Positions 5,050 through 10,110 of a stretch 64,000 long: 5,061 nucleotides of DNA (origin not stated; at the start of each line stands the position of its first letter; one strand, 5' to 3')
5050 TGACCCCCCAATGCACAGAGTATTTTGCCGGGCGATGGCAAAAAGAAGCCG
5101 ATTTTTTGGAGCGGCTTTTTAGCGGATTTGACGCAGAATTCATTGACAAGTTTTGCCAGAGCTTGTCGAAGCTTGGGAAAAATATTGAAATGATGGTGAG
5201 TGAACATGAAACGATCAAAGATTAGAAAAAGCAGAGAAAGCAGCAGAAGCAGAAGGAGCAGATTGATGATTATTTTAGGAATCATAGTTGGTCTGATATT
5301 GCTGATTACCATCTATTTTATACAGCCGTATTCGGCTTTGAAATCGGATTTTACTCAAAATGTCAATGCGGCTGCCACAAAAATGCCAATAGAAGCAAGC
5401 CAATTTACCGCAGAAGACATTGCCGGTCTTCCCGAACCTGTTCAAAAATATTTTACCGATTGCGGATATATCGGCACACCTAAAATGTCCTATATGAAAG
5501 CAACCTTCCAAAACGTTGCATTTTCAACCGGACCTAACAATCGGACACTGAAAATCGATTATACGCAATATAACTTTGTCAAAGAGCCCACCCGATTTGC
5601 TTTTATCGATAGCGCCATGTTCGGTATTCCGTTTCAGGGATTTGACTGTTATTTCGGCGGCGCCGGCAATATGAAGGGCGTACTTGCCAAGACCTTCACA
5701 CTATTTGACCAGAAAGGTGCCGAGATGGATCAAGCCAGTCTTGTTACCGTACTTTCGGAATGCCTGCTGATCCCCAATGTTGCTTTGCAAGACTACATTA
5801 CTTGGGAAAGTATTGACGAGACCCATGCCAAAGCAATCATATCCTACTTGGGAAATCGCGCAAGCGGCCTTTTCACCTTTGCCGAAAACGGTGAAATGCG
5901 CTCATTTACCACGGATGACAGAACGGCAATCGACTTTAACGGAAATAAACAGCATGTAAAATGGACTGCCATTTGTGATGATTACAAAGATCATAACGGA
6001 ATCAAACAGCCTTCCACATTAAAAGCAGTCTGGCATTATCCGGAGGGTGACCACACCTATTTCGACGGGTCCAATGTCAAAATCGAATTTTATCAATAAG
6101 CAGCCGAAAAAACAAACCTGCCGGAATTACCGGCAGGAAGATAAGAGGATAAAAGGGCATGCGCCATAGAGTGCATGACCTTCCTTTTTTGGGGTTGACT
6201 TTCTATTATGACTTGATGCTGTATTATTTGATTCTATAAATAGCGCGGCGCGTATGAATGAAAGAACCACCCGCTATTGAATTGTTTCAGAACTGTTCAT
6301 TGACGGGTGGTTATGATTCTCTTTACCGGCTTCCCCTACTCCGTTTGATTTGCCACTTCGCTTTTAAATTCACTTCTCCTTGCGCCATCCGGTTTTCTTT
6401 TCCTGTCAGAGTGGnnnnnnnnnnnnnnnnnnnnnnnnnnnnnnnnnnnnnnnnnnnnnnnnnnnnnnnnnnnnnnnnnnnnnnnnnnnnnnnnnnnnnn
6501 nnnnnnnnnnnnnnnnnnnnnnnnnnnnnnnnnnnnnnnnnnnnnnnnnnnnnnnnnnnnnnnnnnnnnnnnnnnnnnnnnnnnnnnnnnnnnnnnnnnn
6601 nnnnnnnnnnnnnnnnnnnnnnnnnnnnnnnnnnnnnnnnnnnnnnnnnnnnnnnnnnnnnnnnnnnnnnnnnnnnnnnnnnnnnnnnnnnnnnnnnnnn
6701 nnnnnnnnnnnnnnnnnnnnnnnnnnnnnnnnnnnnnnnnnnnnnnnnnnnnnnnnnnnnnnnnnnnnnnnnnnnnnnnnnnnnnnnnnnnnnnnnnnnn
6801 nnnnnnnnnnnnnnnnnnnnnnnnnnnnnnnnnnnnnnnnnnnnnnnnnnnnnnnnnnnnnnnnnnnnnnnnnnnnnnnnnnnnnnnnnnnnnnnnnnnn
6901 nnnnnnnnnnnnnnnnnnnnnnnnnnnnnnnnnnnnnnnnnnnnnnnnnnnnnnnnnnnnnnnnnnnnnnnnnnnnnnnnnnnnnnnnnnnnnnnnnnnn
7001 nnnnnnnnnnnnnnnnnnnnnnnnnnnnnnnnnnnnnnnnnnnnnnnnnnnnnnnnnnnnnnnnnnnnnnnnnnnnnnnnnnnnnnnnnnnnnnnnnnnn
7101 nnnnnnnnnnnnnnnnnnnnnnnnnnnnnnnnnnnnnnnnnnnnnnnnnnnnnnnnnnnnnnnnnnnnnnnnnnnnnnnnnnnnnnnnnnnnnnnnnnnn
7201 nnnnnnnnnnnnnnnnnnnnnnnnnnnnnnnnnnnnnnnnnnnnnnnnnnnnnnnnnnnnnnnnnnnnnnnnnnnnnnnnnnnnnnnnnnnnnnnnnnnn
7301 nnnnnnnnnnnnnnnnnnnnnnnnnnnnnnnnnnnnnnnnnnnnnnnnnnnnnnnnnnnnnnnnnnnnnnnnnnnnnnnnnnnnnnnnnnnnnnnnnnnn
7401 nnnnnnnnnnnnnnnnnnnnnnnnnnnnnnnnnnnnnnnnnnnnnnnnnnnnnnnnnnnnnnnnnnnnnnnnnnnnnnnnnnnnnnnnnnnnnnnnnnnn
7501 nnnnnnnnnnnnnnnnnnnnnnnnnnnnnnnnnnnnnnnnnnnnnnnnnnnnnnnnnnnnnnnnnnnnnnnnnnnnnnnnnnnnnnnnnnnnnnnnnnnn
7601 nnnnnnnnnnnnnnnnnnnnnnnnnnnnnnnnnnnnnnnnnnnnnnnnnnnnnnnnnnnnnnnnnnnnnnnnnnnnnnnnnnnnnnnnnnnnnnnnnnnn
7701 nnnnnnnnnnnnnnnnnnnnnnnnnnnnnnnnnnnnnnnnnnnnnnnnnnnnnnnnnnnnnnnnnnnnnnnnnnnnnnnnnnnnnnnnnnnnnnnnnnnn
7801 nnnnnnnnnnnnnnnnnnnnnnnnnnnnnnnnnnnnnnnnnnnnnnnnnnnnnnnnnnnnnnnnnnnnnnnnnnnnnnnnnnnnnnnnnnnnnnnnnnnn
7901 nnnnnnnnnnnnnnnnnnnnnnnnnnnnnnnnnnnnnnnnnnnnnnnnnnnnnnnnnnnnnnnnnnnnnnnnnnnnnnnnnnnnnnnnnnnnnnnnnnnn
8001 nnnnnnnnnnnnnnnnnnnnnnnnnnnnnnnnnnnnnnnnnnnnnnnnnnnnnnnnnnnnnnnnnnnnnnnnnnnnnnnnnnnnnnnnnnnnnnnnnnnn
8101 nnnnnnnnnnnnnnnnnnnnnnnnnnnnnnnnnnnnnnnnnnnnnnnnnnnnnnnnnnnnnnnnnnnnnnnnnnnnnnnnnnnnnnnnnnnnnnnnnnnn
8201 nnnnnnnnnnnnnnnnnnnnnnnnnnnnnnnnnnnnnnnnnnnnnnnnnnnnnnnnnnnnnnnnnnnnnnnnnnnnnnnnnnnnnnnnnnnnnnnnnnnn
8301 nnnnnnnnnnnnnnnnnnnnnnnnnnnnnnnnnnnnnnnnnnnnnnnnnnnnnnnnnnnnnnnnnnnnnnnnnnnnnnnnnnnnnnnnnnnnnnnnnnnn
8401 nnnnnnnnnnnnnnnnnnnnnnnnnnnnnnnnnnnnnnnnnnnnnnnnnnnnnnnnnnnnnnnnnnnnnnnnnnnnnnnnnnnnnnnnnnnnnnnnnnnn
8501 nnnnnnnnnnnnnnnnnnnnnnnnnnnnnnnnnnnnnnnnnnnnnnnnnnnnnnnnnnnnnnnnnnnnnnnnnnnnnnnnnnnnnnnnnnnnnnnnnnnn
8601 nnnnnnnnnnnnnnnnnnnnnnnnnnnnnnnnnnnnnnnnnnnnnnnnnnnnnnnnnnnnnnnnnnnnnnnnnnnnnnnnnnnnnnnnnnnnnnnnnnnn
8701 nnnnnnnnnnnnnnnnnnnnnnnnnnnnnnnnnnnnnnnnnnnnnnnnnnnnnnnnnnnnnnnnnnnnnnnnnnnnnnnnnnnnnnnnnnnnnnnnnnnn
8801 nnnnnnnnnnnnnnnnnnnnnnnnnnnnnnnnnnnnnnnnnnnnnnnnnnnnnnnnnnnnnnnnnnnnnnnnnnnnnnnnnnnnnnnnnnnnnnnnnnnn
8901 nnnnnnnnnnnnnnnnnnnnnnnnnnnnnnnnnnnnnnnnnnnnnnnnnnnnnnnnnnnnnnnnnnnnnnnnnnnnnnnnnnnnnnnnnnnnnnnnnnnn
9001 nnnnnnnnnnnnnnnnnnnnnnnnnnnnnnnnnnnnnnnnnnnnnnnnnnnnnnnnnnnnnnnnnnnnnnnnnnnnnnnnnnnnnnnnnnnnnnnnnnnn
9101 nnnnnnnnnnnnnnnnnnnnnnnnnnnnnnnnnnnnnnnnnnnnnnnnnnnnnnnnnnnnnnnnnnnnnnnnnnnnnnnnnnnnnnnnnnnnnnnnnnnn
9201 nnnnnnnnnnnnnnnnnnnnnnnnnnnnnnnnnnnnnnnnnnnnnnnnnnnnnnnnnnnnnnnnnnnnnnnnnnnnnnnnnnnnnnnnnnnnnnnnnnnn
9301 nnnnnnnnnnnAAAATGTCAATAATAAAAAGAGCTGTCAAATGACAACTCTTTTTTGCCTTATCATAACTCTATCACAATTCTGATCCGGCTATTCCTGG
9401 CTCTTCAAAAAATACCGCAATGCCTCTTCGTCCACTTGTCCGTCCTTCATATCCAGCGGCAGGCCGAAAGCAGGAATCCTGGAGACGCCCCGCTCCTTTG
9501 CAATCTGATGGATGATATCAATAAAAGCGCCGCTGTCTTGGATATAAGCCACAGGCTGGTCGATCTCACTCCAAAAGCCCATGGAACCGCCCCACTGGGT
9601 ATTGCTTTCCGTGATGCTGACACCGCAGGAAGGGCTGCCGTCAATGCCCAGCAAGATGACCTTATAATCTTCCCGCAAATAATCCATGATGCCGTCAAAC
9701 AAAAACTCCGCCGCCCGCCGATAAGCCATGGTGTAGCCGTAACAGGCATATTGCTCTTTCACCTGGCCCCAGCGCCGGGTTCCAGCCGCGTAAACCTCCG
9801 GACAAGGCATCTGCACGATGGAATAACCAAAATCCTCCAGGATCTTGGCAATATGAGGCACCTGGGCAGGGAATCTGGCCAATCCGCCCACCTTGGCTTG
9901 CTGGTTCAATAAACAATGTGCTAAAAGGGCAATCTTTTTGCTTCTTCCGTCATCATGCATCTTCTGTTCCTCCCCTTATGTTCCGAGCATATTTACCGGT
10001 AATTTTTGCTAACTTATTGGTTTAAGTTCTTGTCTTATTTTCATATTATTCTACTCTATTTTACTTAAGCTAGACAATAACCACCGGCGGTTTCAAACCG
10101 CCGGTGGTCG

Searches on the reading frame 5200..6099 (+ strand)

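Call 15: search_protein_families(library=pfam, proteins=[window:5200-6099:+], max_evalue=0.0001)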
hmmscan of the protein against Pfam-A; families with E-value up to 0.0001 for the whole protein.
window:5200-6099:+ (299 aa): 2 families
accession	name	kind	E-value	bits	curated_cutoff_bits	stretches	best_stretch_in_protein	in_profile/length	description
PF20181.5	DUF6544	-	1.5e-76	256.9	25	1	68-290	2-221/221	Family of unknown function (DUF6544)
PF21900.3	DUF6920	-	4.1e-66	223.1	27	1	76-297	2-222/222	Family of unknown function (DUF6920)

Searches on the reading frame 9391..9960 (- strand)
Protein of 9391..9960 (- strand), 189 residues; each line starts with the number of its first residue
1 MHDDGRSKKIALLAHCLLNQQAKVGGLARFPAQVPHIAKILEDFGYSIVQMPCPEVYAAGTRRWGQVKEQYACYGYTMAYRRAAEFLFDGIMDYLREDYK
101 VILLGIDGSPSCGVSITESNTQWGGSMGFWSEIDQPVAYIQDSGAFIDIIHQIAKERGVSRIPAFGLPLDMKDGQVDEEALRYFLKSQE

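Call 15: search_protein_families(library=pfam, proteins=[window:9391-9960:-], max_evalue=0.0001)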
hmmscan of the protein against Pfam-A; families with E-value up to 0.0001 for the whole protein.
window:9391-9960:- (189 aa): 0 families

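Call 54: search_protein_families(library=ncbifam, proteins=[window:9391-9960:-], max_evalue=0.00001)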
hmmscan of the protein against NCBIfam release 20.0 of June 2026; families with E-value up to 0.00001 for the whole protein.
window:9391-9960:- (189 aa): 1 family
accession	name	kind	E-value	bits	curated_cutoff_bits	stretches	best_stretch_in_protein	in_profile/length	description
NF045597.1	TudS_rel_CD3072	equivalog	2.1e-34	118.4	130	1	7-164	1-141/148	CD3072 family TudS-related putative desulfidase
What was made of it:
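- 9391..9960 (-): Second TudS-related putative desulfidase paralog, with the C..CPE..SPSC motifs. Call 54 (NF045597, 118 bits, cut-off 130).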

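Call 59: search_protein_families(library=pfam, proteins=[window:9391-9960:-], max_evalue=5)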
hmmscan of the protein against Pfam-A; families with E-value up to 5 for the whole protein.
window:9391-9960:- (189 aa): 0 families
